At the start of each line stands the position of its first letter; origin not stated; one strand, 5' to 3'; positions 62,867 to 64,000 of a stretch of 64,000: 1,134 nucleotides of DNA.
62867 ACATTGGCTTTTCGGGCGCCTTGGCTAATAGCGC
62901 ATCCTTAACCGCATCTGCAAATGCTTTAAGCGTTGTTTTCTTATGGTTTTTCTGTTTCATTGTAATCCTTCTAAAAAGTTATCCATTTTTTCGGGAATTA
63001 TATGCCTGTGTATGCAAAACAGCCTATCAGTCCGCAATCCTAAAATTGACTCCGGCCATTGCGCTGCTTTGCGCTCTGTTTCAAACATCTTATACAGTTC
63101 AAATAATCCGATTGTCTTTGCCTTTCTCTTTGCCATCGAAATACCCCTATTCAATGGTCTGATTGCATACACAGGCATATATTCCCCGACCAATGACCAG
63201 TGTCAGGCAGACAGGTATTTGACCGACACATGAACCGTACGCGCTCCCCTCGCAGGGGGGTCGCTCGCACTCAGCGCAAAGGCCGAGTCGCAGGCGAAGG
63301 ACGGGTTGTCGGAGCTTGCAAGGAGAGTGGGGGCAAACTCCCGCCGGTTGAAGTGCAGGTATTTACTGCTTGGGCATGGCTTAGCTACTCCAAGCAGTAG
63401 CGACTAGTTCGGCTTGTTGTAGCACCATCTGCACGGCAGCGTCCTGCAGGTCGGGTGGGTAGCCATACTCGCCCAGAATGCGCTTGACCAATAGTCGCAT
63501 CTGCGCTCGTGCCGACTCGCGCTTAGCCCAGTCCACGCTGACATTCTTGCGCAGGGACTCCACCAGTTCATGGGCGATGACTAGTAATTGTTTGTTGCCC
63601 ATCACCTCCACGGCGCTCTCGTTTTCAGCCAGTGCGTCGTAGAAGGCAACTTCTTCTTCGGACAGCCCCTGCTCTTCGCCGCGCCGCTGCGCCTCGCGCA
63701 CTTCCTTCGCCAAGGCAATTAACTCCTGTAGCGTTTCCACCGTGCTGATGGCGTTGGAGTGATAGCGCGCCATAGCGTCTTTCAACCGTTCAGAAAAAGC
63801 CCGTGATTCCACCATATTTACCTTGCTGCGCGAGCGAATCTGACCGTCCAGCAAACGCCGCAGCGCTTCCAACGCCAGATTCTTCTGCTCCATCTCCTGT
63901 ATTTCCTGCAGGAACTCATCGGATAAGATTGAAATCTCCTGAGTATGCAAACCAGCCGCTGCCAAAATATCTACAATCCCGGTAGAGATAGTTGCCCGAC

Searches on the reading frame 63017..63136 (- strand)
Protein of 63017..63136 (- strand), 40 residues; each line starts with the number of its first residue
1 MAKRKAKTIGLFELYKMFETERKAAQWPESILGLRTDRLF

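Call 25: search_protein_representatives(protein=window:63017-63136:-)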
Query: 40 residues. Proteins with E-value up to 0.001 (for the whole library): 2; up to 1e-10: 1; up to 1e-30: 0. The best 2 are listed.
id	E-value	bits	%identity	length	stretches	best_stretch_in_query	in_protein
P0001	7.9e-16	71.3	90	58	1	1-40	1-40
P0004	1.0e-05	40.6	37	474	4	8-38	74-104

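Call 27: search_protein_families(library=pfam, proteins=[P0004], max_evalue=0.1)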
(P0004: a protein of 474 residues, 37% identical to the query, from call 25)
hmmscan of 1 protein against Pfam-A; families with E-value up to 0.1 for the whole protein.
P0004 (474 aa): 2 families
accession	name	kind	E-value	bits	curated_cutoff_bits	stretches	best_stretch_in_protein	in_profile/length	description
PF03457.19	HA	-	1.1e-19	70.9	28.4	3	140-192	5-46/64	Helicase associated domain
PF10547.14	P22_AR_N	-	0.006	17.2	30.7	0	191-212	17-38/115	P22_AR N-terminal domain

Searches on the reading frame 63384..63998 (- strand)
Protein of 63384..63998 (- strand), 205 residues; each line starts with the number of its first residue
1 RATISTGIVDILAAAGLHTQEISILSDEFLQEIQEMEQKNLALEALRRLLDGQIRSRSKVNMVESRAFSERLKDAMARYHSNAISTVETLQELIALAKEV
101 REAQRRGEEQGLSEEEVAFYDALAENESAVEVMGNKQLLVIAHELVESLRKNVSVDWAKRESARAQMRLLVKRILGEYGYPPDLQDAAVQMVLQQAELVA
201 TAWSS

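Call 41: find_homologous_proteins(query=window:63384-63998:-, max_evalue=1e-20)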
Query window:63384-63998:- (205 aa): 3710 proteins with E <= 1e-20 among 6120 candidates; the best 120 are listed.
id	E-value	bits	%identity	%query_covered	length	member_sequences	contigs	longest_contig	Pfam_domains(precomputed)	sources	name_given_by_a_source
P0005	4.3e-87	309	73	100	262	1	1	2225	PF11867.14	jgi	-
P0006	1.2e-86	307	74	100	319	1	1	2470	PF11867.14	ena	-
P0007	4.5e-86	305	72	100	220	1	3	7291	PF11867.14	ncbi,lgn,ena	-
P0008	7.4e-86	305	72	99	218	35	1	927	PF11867.14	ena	-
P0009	1.1e-85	304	72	100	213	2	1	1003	PF11867.14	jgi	jgi:type I restriction enzyme R subunit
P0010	1.3e-85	304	72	100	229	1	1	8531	PF11867.14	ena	-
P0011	2.4e-85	303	70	100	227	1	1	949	PF11867.14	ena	-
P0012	2.8e-85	303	72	99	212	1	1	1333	PF11867.14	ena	-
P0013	3.3e-85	302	73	98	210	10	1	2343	PF11867.14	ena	-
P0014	6.5e-85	301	74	100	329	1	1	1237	PF11867.14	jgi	jgi:type I restriction enzyme R subunit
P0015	8.6e-85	301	73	100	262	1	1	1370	PF11867.14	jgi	jgi:type I restriction enzyme R subunit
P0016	9.6e-85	301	71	100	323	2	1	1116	PF11867.14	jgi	jgi:type I restriction enzyme R subunit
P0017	9.7e-85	301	72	100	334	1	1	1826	PF11867.14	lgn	-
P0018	9.8e-85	301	69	100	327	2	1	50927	PF11867.14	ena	-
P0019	1.0e-84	301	71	99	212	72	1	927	PF11867.14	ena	-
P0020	1.1e-84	301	71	100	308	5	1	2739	PF11867.14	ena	-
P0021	1.3e-84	301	72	99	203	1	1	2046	PF11867.14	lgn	-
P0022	1.4e-84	300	74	100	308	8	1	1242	PF11867.14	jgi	jgi:type I restriction enzyme R subunit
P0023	1.5e-84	300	70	100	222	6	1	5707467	PF11867.14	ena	-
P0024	1.6e-84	300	72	100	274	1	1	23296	PF11867.14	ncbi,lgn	ncbi:MAG: DUF3387 domain-containing protein [Herbaspirillum sp.]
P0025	1.6e-84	300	71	99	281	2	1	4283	PF11867.14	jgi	-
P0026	2.7e-84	299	72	100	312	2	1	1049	PF11867.14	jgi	-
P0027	3.1e-84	299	72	100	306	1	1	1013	PF11867.14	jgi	jgi:type I restriction enzyme R subunit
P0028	3.2e-84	299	71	99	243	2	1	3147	PF11867.14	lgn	-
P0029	3.7e-84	299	71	99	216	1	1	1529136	PF11867.14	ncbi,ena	-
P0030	4.0e-84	299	71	100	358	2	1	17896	PF11867.14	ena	-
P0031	4.0e-84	299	70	100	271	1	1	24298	PF11867.14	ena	-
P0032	4.6e-84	299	70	100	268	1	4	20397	PF11867.14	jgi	jgi:type I restriction enzyme R subunit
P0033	5.1e-84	299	72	100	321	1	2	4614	PF11867.14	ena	-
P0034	5.7e-84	298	71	100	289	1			PF11867.14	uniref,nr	uniref:Type I restriction enzyme HindI endonuclease subunit-like C-terminal domain-containing protei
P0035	6.4e-84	298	71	100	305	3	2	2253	PF11867.14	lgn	-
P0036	6.7e-84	298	71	100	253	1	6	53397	PF11867.14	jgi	jgi:type I restriction enzyme, R subunit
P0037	6.9e-84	298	70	100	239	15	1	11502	PF11867.14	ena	-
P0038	7.3e-84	298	69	100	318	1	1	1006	PF11867.14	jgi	jgi:type I restriction enzyme R subunit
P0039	7.8e-84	298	71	99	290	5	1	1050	PF11867.14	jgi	jgi:type I restriction enzyme R subunit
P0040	9.1e-84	298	72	100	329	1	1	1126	PF11867.14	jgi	jgi:type I restriction enzyme R subunit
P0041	1.1e-83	297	70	100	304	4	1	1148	PF11867.14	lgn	-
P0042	1.2e-83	297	71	99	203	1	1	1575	PF11867.14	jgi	-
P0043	1.5e-83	297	69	100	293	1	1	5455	PF11867.14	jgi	jgi:type I restriction enzyme R subunit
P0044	1.5e-83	297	70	100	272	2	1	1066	PF11867.14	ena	-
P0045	1.5e-83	297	71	100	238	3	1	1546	PF11867.14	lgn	-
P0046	1.7e-83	297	68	100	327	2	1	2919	PF11867.14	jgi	jgi:type I restriction enzyme R subunit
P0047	2.0e-83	297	70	99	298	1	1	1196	PF11867.14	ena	-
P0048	2.0e-83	297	70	100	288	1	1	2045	PF11867.14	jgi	jgi:type I restriction enzyme R subunit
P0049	2.5e-83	296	69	100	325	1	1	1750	PF11867.14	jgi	jgi:type I restriction enzyme R subunit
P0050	2.5e-83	296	69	100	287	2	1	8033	PF11867.14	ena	-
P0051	2.6e-83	296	71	100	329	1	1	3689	PF11867.14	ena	-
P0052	2.7e-83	296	71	100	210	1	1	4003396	PF11867.14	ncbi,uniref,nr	ncbi:DUF3387 domain-containing protein [Methylococcus sp. Mc7]|uniref:DUF3387 domain-containing prot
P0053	3.2e-83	296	71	100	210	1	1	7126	PF11867.14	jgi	-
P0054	3.2e-83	296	70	100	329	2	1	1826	PF11867.14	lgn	-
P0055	3.9e-83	296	71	100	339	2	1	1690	PF11867.14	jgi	jgi:type I restriction enzyme R subunit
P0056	4.7e-83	295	71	100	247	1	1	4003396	PF11867.14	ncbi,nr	ncbi:DUF3387 domain-containing protein [Methylococcus sp. Mc7]|nr:DUF3387 domain-containing protein 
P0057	6.4e-83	295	68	100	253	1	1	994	PF11867.14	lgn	-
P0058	6.4e-83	295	72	100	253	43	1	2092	PF11867.14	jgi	jgi:type I restriction enzyme R subunit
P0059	6.8e-83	295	71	99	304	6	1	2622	PF11867.14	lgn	-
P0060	6.8e-83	295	70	100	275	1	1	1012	PF11867.14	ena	-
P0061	7.8e-83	295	70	100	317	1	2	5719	PF11867.14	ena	-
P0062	7.9e-83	295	70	99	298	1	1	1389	PF11867.14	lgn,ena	-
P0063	7.9e-83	295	70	99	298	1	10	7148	PF11867.14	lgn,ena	-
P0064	9.5e-83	294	70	99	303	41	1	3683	PF11867.14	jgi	jgi:type I restriction enzyme R subunit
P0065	1.1e-82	294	68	100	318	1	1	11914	PF11867.14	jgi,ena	-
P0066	1.2e-82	294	69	100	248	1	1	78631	PF11867.14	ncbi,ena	-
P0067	1.2e-82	294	70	99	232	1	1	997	PF11867.14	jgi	jgi:type I restriction enzyme R subunit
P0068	1.3e-82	294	70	99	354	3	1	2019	PF11867.14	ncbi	ncbi:DUF3387 domain-containing protein, partial [Akkermansia sp. BIOML-A17]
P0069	1.4e-82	294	70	99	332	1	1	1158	PF11867.14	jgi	jgi:type I restriction enzyme R subunit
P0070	1.4e-82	294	70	98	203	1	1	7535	PF11867.14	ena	-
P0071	1.5e-82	294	68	100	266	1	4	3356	PF11867.14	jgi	jgi:type I restriction enzyme, R subunit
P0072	1.6e-82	294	70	100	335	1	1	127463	PF11867.14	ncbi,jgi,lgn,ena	jgi:type I restriction enzyme R subunit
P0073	1.7e-82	294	69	100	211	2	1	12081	PF11867.14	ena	-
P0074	1.8e-82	294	67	100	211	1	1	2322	PF11867.14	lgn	-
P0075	1.9e-82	293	71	100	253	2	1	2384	PF11867.14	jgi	-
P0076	2.1e-82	293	69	100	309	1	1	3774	PF11867.14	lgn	-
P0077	2.2e-82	293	70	100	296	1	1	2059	PF11867.14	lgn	-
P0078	2.3e-82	293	70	100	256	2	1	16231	PF11867.14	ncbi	-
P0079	2.3e-82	293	69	100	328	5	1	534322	PF11867.14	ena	-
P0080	2.3e-82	293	70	99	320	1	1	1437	PF11867.14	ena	-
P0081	2.4e-82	293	68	100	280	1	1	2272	PF11867.14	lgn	-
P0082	2.7e-82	293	70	100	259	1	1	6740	PF11867.14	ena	-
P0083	2.8e-82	293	68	100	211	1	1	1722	PF11867.14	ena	-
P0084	3.0e-82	293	70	99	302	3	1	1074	PF11867.14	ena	-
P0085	3.2e-82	293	68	100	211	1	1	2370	PF11867.14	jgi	-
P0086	3.2e-82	293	67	100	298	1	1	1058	PF11867.14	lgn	-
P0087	3.3e-82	293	72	96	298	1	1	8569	PF04313.21,PF11867.14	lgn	-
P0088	3.9e-82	292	69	100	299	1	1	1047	PF11867.14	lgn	-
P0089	4.1e-82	292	68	100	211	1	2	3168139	PF11867.14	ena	-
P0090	4.4e-82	292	69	100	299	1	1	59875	PF11867.14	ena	-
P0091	4.6e-82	292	71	100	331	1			PF11867.14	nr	nr:DUF3387 domain-containing protein [Methylococcus sp. BF19-07]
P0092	4.6e-82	292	72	96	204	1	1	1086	PF11867.14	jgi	jgi:type I restriction enzyme R subunit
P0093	4.6e-82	292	69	100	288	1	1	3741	PF11867.14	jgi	jgi:type I restriction enzyme R subunit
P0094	4.9e-82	292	68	100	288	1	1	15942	PF11867.14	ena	-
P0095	5.5e-82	292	68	100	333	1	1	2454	PF11867.14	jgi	jgi:type I restriction enzyme R subunit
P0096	5.7e-82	292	68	100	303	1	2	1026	PF11867.14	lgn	-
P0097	6.2e-82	292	70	99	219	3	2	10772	PF11867.14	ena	-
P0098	7.0e-82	292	69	100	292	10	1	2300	PF11867.14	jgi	jgi:type I restriction enzyme R subunit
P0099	7.9e-82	291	69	100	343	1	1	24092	PF11867.14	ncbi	-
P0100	1.2e-81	291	69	100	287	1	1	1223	PF11867.14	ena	-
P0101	1.2e-81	291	68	100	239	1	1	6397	PF11867.14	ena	-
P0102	1.3e-81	291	69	100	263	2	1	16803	PF11867.14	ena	-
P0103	1.4e-81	291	68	100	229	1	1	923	PF11867.14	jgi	jgi:type I restriction enzyme R subunit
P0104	1.4e-81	291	69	100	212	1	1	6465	PF11867.14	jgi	jgi:type I restriction enzyme, R subunit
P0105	1.6e-81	290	68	100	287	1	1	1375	PF11867.14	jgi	-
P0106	1.6e-81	290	69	100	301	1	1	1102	PF11867.14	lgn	-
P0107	1.7e-81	290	69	99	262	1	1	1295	PF11867.14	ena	-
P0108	2.0e-81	290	68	100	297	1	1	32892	PF11867.14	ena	-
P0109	2.0e-81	290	69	100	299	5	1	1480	PF11867.14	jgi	jgi:type I restriction enzyme, R subunit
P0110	2.2e-81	290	67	100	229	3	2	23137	PF11867.14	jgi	jgi:type I restriction enzyme R subunit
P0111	2.4e-81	290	69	96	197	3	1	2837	PF11867.14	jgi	jgi:type I restriction enzyme R subunit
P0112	2.5e-81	290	68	100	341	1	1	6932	PF11867.14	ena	-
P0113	2.5e-81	290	68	99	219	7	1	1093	PF11867.14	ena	-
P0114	2.6e-81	290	70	100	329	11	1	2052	PF11867.14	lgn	-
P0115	2.8e-81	290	67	99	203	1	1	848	PF11867.14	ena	-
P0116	2.9e-81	290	71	98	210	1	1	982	PF11867.14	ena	-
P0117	3.1e-81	290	69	99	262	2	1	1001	PF11867.14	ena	-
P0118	3.1e-81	289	68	100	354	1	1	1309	PF11867.14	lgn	-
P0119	3.3e-81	289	70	98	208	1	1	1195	PF11867.14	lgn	-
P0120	3.3e-81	289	69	99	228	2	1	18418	PF11867.14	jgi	jgi:type I restriction enzyme R subunit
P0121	3.4e-81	289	70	100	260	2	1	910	PF11867.14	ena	-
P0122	3.5e-81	289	69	100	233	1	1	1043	PF11867.14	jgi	jgi:type I restriction enzyme R subunit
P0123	3.5e-81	289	69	100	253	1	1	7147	PF11867.14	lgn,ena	-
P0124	3.5e-81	289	69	100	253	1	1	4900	PF11867.14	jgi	-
